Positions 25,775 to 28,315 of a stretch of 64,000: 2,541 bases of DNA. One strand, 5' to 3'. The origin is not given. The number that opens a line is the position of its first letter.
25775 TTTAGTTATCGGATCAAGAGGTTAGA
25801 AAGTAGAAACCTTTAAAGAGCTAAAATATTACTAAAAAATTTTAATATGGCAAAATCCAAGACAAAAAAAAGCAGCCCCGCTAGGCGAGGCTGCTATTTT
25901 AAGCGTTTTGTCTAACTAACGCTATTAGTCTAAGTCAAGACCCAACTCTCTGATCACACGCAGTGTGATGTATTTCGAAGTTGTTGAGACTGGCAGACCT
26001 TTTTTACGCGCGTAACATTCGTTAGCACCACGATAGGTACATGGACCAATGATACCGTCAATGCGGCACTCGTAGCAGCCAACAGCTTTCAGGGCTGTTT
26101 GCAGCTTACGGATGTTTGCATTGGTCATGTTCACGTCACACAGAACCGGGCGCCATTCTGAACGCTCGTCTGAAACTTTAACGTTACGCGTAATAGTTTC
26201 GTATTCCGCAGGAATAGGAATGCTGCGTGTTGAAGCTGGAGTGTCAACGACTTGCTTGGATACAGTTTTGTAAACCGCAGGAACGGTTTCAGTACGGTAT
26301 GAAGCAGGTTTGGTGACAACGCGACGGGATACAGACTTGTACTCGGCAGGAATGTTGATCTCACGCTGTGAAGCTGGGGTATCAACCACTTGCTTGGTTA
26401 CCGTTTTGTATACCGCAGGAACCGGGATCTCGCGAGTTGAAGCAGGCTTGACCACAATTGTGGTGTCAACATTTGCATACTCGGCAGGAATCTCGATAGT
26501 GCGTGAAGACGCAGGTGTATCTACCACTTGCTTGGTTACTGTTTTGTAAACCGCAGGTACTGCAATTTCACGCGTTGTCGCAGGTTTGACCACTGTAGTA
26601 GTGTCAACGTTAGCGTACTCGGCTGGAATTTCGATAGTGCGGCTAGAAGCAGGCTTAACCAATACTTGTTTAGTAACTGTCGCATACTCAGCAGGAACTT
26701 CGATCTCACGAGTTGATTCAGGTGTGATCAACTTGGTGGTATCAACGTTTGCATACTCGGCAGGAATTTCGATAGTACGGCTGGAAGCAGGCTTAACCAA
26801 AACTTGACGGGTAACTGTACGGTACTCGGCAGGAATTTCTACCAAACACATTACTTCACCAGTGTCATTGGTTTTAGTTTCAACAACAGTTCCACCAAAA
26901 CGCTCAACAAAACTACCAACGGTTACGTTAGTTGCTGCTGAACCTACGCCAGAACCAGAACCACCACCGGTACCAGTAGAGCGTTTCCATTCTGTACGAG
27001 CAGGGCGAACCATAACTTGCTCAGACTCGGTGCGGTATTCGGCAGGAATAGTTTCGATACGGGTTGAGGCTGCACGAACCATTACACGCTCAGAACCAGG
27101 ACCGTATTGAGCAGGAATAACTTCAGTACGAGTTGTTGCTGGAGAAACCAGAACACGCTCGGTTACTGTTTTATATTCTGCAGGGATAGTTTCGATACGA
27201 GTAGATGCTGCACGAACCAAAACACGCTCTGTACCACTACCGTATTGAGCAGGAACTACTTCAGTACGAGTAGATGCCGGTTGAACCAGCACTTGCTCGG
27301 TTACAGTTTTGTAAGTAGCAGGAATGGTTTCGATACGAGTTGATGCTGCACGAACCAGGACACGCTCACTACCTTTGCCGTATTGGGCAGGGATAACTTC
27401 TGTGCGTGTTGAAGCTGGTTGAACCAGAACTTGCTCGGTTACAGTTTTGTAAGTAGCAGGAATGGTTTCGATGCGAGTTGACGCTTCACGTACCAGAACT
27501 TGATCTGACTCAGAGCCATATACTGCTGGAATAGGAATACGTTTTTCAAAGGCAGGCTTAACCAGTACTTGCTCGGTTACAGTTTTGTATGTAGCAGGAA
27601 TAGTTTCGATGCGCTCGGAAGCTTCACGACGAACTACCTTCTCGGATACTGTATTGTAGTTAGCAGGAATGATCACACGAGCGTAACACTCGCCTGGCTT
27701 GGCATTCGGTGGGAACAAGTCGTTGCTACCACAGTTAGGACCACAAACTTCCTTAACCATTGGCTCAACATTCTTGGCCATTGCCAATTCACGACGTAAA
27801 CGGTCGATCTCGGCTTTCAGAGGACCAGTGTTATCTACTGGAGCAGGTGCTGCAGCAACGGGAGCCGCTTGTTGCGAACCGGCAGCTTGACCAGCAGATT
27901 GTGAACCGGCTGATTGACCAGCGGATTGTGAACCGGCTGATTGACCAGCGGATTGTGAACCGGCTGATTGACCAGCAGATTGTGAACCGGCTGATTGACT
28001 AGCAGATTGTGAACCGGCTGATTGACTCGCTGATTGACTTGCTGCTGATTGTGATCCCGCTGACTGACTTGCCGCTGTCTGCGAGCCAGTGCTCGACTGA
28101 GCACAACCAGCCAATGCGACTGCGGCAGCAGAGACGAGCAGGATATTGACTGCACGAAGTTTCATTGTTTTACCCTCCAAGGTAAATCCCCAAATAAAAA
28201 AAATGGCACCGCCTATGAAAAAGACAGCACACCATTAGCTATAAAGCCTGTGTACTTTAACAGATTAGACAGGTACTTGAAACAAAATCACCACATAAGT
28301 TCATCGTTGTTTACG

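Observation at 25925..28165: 746-aa lipoprotein built from 2 x 10 copies of a 23-aa [IV]PAxY repeat plus a Cys-rich peptidoglycan-binding domain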

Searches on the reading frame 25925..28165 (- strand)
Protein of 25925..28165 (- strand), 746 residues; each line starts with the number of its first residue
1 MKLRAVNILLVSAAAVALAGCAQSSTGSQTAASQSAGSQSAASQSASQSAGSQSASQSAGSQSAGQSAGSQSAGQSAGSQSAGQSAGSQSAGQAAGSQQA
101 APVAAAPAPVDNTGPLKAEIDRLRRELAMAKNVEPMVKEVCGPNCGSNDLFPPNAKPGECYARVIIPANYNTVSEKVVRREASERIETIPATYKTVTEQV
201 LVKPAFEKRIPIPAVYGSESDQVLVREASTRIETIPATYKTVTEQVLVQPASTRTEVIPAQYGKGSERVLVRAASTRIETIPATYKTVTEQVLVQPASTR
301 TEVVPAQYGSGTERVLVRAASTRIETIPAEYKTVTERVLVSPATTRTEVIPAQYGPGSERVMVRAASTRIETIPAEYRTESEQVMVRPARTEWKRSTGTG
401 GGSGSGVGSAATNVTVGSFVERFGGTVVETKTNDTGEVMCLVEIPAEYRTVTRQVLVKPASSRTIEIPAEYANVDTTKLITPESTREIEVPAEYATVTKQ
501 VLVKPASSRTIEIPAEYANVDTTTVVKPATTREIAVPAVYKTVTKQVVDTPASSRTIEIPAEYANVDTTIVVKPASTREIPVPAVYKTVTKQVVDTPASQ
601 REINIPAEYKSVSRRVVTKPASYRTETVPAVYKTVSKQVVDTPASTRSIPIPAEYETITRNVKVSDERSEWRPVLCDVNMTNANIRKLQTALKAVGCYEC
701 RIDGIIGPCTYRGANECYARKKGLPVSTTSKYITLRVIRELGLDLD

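Call 3: search_protein_families(library=pfam, proteins=[window:25925-28165:-], max_evalue=1)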
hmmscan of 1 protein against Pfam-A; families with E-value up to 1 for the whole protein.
window:25925-28165:- (746 aa): 3 families
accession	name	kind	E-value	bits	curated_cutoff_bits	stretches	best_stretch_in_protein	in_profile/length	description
PF17342.7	DUF5372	-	0.00034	21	25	0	301-333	13-45/78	Family of unknown function (DUF5372)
PF08230.16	CW_7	-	0.0019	18.4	25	0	256-269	6-19/40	CW_7 repeat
PF07218.16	RAP1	-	0.69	8.6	26.3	1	24-138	116-241/793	Rhoptry-associated protein 1 (RAP-1)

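Call 4: search_protein_families(library=ncbifam, proteins=[window:25925-28165:-], max_evalue=1)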
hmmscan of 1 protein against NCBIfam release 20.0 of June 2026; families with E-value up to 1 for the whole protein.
window:25925-28165:- (746 aa): 3 families
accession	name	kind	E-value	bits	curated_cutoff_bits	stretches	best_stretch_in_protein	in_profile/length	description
TIGR03979.1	His_Ser_Rich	equivalog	3.2e-05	24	121.65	1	640-731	101-179/190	His-Xaa-Ser repeat protein HxsA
TIGR02869.1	spore_SleB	equivalog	0.013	15.3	236.5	1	683-728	14-58/201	spore cortex-lytic enzyme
NF040573.1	holin_dep_muram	equivalog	0.097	12.5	240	1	678-720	91-132/200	holin-associated N-acetylmuramidase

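Call 5: search_solved_structures(query=window:25925-28165:-, max_evalue=1, show_alignments=2)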
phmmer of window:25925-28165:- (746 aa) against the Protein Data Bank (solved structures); distinct sequences matched with E-value up to 1: 2.
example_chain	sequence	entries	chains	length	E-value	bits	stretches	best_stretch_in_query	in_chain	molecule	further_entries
9y7b_A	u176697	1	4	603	0.42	12.5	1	565-640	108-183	IF3A Tn6677 TnsB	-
6tci_A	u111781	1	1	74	0.48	12.3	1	683-729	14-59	Spore cortex-lytic enzyme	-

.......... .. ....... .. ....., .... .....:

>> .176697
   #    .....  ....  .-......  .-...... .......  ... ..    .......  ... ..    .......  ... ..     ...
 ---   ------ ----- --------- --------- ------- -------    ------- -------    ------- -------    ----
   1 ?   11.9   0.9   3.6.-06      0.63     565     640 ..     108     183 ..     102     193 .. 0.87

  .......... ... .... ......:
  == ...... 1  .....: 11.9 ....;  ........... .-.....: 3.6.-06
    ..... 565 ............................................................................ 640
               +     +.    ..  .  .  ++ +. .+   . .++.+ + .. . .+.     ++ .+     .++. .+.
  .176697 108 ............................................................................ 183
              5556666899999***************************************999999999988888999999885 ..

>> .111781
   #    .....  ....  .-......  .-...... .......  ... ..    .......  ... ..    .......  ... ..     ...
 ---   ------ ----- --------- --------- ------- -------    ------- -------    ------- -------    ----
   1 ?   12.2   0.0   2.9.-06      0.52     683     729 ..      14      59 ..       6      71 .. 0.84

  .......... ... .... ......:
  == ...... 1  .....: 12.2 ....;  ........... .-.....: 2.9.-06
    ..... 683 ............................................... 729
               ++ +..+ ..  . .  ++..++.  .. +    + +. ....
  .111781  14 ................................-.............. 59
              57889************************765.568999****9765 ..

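Call 8: find_homologous_proteins(query=window:25925-28165:-, max_evalue=0.001)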
Query window:25925-28165:- (746 aa): 1838 proteins with E <= 0.001 among 8000 candidates; the best 120 are listed.
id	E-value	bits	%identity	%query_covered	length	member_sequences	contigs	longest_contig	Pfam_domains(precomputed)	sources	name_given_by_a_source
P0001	6.3e-158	546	39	78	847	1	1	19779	PF01471.24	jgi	jgi:hypothetical protein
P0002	9.5e-157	542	40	83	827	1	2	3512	PF01471.24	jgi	jgi:Putative peptidoglycan binding domain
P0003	6.6e-152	526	39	81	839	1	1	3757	PF01471.24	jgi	jgi:hypothetical protein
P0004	1.6e-149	518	39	78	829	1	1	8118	PF01471.24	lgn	-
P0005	1.2e-145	505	41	79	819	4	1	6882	PF03330.25,PF01471.24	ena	-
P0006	1.1e-144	502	33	78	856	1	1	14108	PF01471.24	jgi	jgi:regulator of extracellular matrix RemA (YlzA/DUF370 family)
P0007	5.8e-144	499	37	89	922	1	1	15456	PF01471.24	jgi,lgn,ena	-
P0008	3.3e-142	494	38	79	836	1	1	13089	PF01471.24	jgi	jgi:hypothetical protein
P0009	1.3e-141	492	41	78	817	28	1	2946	PF01471.24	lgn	-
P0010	2.3e-139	484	36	98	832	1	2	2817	PF01471.24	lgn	-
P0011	3.9e-138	480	39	81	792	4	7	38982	PF01471.24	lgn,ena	-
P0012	6.1e-138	480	41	81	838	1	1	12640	PF01471.24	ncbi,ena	-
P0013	1.5e-135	472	42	78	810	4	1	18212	PF01471.24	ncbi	-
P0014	9.4e-135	469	40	81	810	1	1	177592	PF01471.24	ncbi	-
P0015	4.5e-134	467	41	78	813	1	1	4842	PF01471.24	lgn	-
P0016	1.1e-130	456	40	83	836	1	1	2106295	PF01471.24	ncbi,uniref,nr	ncbi:peptidoglycan-binding domain-containing protein [Variovorax sp. PCZ-1]|uniref:peptidoglycan-bin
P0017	2.5e-129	451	40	79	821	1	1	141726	PF03330.25,PF01471.24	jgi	jgi:hypothetical protein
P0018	4.2e-128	447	39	78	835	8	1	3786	PF01471.24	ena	-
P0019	9.2e-128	446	37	99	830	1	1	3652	PF01471.24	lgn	-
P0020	2.4e-127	445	38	78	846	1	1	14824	PF01471.24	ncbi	-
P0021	5.0e-127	444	39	78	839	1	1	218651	PF01471.24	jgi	jgi:Putative peptidoglycan binding domain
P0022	5.7e-126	440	41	78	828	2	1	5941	PF01471.24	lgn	-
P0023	1.8e-125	438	34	97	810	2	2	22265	PF01471.24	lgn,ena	-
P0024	2.8e-125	438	35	99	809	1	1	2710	PF01471.24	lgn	-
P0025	2.1e-124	435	35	99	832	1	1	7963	PF01471.24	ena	-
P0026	5.9e-124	433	41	78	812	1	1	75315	PF01471.24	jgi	jgi:hypothetical protein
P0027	1.5e-123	432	39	78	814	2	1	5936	PF01471.24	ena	-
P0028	1.8e-123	432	38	79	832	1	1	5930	PF01471.24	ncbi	-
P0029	4.3e-123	431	37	98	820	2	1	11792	PF01471.24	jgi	jgi:hypothetical protein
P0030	4.6e-123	430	38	78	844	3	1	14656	PF01471.24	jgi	jgi:hypothetical protein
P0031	7.2e-123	430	36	100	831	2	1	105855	PF01471.24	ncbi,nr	ncbi:MAG: peptidoglycan-binding protein [Acidobacteriota bacterium]|nr:peptidoglycan-binding protein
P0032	8.6e-123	430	37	98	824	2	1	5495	PF01471.24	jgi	jgi:hypothetical protein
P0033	7.2e-122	426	36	98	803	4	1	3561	PF01471.24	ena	-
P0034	7.4e-122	426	33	99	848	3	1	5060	PF01471.24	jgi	jgi:Putative peptidoglycan binding domain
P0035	1.7e-121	425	41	78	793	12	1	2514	PF01471.24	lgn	-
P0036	5.4e-121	424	39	78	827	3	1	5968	PF01471.24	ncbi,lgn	-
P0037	1.2e-120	422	35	99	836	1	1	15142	PF01471.24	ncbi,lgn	-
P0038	1.3e-120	422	37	78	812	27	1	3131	PF01471.24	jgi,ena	-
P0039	2.9e-120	421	40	78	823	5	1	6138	PF01471.24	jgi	jgi:hypothetical protein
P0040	3.5e-120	421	36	81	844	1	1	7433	PF01471.24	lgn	-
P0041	4.9e-120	420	42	78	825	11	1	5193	PF01471.24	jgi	-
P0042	5.1e-120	420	41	78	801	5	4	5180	PF01471.24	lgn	-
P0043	6.3e-120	420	39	79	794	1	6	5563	PF01471.24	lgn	-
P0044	9.5e-120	419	38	78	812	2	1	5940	PF01471.24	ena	-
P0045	3.5e-119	418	39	78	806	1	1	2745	PF01471.24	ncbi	-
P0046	6.9e-119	417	35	99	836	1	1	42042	PF01471.24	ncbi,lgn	-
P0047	7.8e-119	416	40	78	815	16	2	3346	PF01471.24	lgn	-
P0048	7.9e-119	416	40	81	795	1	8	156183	PF01471.24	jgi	-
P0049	8.0e-119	416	38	78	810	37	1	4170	PF01471.24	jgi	jgi:hypothetical protein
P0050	2.1e-118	415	41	78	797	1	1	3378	PF01471.24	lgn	-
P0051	2.9e-118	415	35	96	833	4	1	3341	PF01471.24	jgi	jgi:Putative peptidoglycan binding domain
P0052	6.7e-118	413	36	99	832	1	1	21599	PF01471.24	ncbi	-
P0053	8.6e-118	413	43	78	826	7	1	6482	PF01471.24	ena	-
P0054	1.1e-117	413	37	81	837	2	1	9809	PF01471.24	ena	-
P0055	1.2e-117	413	38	79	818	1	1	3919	PF01471.24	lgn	-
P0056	2.3e-117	412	38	79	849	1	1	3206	PF01471.24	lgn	-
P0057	2.4e-117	412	35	99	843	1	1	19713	PF01471.24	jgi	jgi:hypothetical protein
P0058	2.8e-117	411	35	99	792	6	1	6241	PF01471.24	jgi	-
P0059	3.0e-117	411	39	81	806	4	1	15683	PF01471.24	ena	-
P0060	3.6e-117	411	36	99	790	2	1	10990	PF01471.24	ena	-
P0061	5.0e-117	410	40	81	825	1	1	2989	PF01471.24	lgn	-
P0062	6.1e-117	410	36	97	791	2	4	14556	PF01471.24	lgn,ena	-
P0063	9.3e-117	410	41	78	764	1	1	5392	PF01471.24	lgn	-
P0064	2.0e-116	408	39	78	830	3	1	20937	PF01471.24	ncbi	-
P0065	2.2e-116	408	35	99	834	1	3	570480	PF01471.24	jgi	jgi:Putative peptidoglycan binding domain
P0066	3.5e-116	408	36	100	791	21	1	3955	PF01471.24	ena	-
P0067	4.1e-116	407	40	78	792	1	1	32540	PF01471.24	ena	-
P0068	1.1e-115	406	36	97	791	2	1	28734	PF01471.24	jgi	jgi:peptidoglycan hydrolase-like protein with peptidoglycan-binding domain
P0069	1.9e-115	405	41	78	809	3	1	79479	PF01471.24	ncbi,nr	ncbi:MAG: peptidoglycan-binding domain-containing protein [Pseudomonadota bacterium]|nr:peptidoglyca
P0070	2.9e-115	405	41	78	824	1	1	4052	PF01471.24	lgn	-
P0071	3.9e-115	404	41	78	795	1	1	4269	PF01471.24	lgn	-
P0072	4.6e-115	404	34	99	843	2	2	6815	PF01471.24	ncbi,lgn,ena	-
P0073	4.9e-115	404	39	81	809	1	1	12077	PF01471.24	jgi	jgi:hypothetical protein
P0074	7.6e-115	403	35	97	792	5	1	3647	PF01471.24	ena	-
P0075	1.3e-114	402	39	78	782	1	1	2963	PF01471.24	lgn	-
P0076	1.6e-114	402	40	78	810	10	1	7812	PF01471.24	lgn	-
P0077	2.5e-114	402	34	99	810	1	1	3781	PF01471.24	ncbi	-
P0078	2.9e-114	401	36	97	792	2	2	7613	PF01471.24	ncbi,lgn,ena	-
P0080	4.4e-114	401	36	98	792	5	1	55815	PF01471.24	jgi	jgi:Putative peptidoglycan binding domain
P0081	4.4e-114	401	39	78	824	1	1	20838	PF01471.24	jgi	jgi:hypothetical protein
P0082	5.0e-114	401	39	81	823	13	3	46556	PF01471.24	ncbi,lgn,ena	-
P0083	5.3e-114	400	36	83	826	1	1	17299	PF01471.24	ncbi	-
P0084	6.8e-114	400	35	98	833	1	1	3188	PF01471.24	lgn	-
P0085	8.1e-114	400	39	81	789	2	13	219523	PF01471.24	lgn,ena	-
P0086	8.9e-114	400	33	99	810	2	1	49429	PF01471.24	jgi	jgi:hypothetical protein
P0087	9.0e-114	400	33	99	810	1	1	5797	PF01471.24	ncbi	-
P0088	1.2e-113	399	34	66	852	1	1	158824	PF01471.24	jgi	jgi:Putative peptidoglycan binding domain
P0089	2.1e-113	398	39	81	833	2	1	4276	PF01471.24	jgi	jgi:hypothetical protein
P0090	2.6e-113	398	36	99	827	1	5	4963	PF01471.24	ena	-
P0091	2.6e-113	398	33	99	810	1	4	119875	PF01471.24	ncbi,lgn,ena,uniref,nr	ncbi:hypothetical protein B9Z38_14320 [Limnohabitans sp. MMS-10A-160]|uniref:peptidoglycan-binding d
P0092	3.1e-113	398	35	99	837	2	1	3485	PF01471.24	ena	-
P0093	4.6e-113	397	39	78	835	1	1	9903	PF01471.24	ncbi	ncbi:MAG: peptidoglycan-binding protein [Hydrogenophaga sp.]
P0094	4.8e-113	397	40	81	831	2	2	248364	PF01471.24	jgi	jgi:Putative peptidoglycan binding domain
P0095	5.2e-113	397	38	79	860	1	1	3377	PF01471.24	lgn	-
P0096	9.6e-113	396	41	46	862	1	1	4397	PF01471.24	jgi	jgi:Putative peptidoglycan binding domain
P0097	1.0e-112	396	37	79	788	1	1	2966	PF01471.24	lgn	-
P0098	5.1e-112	394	38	78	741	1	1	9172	PF01471.24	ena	-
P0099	8.9e-112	393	38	81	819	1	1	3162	PF01471.24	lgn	-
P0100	2.4e-111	392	37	78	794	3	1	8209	PF01471.24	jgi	jgi:hypothetical protein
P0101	3.2e-111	391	37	83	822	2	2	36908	PF01471.24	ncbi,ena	-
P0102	4.1e-111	391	38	81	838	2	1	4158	PF01471.24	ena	-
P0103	4.6e-111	391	38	78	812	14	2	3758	PF01471.24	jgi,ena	-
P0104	4.9e-111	391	32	99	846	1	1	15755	PF01471.24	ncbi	-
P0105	6.8e-111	390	38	82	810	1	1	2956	PF01471.24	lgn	-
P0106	8.3e-111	390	37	78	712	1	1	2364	PF01471.24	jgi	jgi:hypothetical protein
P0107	1.0e-110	390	39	81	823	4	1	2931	PF01471.24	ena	-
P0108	2.4e-110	388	37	78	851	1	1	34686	PF01471.24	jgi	jgi:hypothetical protein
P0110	3.2e-110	388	36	99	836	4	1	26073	PF01471.24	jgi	jgi:hypothetical protein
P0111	3.3e-110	388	37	81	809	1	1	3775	PF01471.24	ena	-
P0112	4.3e-110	388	37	81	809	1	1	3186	PF01471.24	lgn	-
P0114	9.7e-110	386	37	78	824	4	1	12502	PF01471.24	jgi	jgi:Putative peptidoglycan binding domain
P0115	2.7e-109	385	39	78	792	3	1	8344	PF01471.24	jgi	jgi:hypothetical protein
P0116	3.4e-109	385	36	97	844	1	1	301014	PF01471.24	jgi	jgi:Putative peptidoglycan binding domain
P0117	3.8e-109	384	39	80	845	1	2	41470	PF01471.24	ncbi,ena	-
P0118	3.9e-109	384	38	79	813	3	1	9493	PF01471.24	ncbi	-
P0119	4.1e-109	384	39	80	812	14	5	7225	PF01471.24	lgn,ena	-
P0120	1.6e-108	382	38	78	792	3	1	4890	PF01471.24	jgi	jgi:hypothetical protein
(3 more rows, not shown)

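Call 12: find_related_loci(query=window:25925-28165:-, collection=genome_contigs, flank=6000)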
Query window:25925-28165:- (746 aa) in genome_contigs; peptide patterns used: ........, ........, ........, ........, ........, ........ (x = any residue, [..] = any of these).
146 stretches matched a pattern; 45 encode a relative of the query (tblastn E <= 1e-3); 45 distinct loci.
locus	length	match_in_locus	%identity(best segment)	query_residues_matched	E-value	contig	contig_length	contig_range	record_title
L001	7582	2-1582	81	158-746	0e+0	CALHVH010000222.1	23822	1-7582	MAG: uncultured Gammaproteobacteria bacterium isolate R3_Bin_Bin_90_sub_1 genome assembly, contig: c_000000496612, whole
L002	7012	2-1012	71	158-746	2e-167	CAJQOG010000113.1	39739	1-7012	MAG: uncultured Gammaproteobacteria bacterium isolate 10_20180426_Bin_METABAT_78_1 genome assembly, contig: c_0000047764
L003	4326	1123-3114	36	151-743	1e-119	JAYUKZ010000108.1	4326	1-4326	MAG: Fibrella sp. isolate GFS_9302 GFS_9302_107, whole genome shotgun sequence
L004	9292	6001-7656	41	148-743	3e-109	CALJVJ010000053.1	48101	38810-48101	MAG: uncultured Saprospiraceae bacterium isolate H3_Bin_Bin_212_1_1 genome assembly, contig: c_000000208989, whole genom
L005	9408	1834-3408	39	151-743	1e-108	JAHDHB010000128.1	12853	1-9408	MAG: Saprospiraceae bacterium isolate MAG-6 RZ_13940, whole genome shotgun sequence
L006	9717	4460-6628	34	146-743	3e-107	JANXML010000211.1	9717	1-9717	MAG: Arcicella sp. isolate 337R_concoct_21 337R_k141_1026642, whole genome shotgun sequence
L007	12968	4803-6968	34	146-743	5e-106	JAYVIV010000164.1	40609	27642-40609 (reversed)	MAG: Arcicella sp. isolate GL51_Up_metabinner_4 GL51_Up_metabinner_4_163, whole genome shotgun sequence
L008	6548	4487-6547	35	146-706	4e-106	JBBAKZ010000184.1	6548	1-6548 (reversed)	MAG: Arcicella sp. isolate EUL_050 ctg184-EUL_050, whole genome shotgun sequence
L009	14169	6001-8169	34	148-745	1e-103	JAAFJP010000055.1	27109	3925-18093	MAG: Cytophagales bacterium isolate bin5.concoct.b16b17b19.071 WN_Cytophagales_14_scaffold_55, whole genome shotgun sequ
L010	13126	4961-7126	34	146-743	5e-103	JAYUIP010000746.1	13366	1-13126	MAG: Arcicella sp. isolate GFS_8754 GFS_8754_745, whole genome shotgun sequence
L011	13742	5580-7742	33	148-743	1e-98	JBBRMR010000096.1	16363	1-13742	MAG: Cytophagales bacterium isolate La1_metabat2.062 LA1C_B2.062_k141_108216L_16363_cov_14.9862, whole genome shotgun se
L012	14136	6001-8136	33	151-743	6e-94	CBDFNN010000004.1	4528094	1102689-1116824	MAG: Rhodothermales bacterium isolate d24ba004-d536-4b1d-8ed9-7a3051bb7843 genome assembly, contig: contig_4, whole geno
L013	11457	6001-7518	38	148-743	1e-93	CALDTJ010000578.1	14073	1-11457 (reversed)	MAG: uncultured Saprospiraceae bacterium isolate L3_Bin_Bin_39_1 genome assembly, contig: c_000000520947, whole genome s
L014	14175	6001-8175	35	146-745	4e-105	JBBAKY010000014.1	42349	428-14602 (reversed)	MAG: Arcicella sp. isolate EUL_049 ctg14-EUL_049, whole genome shotgun sequence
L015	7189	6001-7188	43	148-684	5e-82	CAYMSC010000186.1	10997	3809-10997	MAG TPA_asm: uncultured Saprospiraceae bacterium isolate SRP065251_co1_20 genome assembly, contig: NODE_4912_length_1099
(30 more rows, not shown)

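Call 34: search_protein_families(library=pfam, proteins=[P0013], max_evalue=10)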
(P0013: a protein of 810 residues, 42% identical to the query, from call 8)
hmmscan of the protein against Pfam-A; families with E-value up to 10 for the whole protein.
P0013 (810 aa): 3 families
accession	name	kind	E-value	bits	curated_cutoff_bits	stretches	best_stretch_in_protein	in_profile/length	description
PF01471.23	PG_binding_1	-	1.3e-15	57.8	23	1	752-805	4-57/57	Putative peptidoglycan binding domain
PF16112.10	DUF4830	-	0.098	13.5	23.5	0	499-527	8-36/84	Domain of unknown function (DUF4830)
PF07602.17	DUF1565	-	0.2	11.4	20.3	0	280-310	14-44/257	Protein of unknown function (DUF1565)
